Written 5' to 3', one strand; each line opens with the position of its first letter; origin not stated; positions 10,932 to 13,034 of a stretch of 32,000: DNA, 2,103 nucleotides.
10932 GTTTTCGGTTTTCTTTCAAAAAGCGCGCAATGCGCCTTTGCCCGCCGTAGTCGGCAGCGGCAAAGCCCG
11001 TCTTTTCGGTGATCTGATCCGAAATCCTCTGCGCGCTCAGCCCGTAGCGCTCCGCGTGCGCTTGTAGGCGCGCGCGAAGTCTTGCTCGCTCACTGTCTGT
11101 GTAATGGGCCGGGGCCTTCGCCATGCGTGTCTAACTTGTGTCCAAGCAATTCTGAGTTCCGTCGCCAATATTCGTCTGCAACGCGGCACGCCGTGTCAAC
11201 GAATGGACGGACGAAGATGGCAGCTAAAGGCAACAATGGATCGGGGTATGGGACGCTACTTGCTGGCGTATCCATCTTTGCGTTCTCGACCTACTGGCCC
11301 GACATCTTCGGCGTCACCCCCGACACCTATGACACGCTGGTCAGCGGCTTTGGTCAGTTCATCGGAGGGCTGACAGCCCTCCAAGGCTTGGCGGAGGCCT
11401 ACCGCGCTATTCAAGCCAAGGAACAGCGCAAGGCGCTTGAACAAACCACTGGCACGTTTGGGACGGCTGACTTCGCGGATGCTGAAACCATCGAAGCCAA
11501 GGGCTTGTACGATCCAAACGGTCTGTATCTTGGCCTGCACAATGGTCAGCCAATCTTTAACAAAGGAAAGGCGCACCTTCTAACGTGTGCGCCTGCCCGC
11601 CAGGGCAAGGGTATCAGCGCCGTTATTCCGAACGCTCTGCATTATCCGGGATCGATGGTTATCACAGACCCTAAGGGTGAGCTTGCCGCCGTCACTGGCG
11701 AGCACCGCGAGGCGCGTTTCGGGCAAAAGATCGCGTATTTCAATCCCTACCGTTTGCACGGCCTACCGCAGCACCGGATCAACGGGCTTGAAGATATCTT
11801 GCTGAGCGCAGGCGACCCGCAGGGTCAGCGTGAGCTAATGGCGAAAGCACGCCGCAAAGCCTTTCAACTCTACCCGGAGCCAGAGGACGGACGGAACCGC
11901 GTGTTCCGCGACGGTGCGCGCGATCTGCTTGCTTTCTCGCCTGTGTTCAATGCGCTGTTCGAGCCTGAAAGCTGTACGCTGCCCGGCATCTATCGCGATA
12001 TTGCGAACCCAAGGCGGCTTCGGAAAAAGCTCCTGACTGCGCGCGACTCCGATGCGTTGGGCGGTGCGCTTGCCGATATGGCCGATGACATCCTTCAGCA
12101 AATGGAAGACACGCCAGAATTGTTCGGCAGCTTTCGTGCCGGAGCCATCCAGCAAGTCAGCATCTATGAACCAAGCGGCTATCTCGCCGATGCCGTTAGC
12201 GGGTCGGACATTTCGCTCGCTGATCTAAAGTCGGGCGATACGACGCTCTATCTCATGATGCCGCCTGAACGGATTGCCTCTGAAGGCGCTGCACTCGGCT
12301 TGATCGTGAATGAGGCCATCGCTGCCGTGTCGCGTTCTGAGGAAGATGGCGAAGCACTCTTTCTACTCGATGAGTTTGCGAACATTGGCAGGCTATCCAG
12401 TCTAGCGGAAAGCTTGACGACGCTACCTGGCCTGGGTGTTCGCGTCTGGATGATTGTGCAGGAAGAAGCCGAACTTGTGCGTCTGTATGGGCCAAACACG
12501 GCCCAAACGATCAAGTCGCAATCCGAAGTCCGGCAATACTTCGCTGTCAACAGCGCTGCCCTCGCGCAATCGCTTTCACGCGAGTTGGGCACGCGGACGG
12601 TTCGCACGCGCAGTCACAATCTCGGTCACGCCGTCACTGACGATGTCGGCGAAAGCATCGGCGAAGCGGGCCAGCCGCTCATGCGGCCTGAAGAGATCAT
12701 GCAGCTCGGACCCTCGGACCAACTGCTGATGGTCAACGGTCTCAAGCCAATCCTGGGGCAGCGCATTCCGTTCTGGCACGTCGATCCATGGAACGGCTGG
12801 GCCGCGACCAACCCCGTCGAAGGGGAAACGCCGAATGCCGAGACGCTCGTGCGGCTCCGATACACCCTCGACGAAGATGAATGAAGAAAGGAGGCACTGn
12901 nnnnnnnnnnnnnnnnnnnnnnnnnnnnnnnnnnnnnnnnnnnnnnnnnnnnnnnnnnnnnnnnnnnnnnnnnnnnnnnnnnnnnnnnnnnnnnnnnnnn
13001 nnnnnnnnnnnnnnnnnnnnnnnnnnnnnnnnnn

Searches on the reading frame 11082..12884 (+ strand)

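Call 56: search_protein_families(library=pfam, proteins=[window:11082-12884:+], max_evalue=0.001)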
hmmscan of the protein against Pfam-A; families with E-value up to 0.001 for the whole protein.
window:11082-12884:+ (600 aa): 3 families
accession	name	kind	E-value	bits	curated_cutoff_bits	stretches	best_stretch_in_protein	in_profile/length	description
PF02534.20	T4SS-DNA_transf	-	1.2e-66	225.9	20.1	1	139-565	34-446/468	Type IV secretory system Conjugative DNA transfer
PF12696.13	TraG-D_C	-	5e-25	88.3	22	1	426-542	3-124/126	TraM recognition site of TraD and TraG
PF10412.15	TrwB_AAD_bind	-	8.4e-14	51.7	20.5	1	257-548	91-372/387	Type IV secretion-system coupling protein DNA-binding domain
